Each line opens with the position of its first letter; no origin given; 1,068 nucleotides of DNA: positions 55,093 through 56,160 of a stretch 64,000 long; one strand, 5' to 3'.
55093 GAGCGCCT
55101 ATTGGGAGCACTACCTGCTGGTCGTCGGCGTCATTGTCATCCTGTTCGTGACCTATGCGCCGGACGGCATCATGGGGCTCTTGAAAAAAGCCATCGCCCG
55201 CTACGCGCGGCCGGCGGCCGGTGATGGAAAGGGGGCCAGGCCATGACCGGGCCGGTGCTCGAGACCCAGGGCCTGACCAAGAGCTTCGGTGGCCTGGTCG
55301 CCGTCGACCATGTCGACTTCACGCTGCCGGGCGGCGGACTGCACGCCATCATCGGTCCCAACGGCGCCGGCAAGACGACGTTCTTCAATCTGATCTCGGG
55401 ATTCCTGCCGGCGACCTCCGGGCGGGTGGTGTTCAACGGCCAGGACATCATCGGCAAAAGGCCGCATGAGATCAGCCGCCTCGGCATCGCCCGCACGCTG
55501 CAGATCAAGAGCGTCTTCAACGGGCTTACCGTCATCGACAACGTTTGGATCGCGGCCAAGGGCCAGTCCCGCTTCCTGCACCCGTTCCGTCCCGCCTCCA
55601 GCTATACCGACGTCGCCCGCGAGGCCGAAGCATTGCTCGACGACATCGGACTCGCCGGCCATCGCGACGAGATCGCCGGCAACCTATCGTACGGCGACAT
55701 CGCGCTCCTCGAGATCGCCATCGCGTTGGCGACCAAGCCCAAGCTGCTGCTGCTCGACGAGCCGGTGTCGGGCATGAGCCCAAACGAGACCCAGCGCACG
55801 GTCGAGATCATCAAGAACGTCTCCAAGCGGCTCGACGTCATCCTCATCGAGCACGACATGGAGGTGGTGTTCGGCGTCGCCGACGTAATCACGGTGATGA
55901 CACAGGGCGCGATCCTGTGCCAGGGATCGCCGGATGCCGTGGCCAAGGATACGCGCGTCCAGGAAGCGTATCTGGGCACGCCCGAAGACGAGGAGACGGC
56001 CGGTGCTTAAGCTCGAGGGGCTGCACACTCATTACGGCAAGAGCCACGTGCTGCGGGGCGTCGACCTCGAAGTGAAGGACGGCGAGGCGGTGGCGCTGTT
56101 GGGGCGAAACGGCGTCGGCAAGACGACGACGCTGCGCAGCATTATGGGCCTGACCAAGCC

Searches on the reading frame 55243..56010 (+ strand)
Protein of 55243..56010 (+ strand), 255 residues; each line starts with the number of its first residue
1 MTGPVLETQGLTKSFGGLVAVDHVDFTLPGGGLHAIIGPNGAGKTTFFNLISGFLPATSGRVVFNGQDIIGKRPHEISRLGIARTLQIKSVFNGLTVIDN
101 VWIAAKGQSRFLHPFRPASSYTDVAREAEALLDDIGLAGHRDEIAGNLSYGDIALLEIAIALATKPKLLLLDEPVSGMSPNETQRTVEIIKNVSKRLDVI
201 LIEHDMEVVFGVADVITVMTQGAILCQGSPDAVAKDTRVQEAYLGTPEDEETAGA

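Call 75: search_protein_families(library=pfam, proteins=[window:55243-56010:+], max_evalue=0.0001)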
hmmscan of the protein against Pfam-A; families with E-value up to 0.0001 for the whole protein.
window:55243-56010:+ (255 aa): 5 families
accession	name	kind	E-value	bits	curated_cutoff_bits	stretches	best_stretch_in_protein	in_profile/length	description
PF00005.33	ABC_tran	-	1.8e-27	97.1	25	1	22-175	2-136/137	ABC transporter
PF13304.12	AAA_21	-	1.1e-10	42.6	27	0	144-205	202-299/304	AAA domain, putative AbiEii toxin, Type IV TA system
PF12399.14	BCA_ABC_TP_C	-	5.4e-07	29.5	25.5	1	224-248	2-26/27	Branched-chain amino acid ATP-binding cassette transporter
PF02463.25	SMC_N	-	2.5e-06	27.5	40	0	32-220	25-213/220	RecF/RecN/SMC N terminal domain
PF13476.12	AAA_23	-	1.9e-05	25.9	27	1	23-55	12-43/201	AAA domain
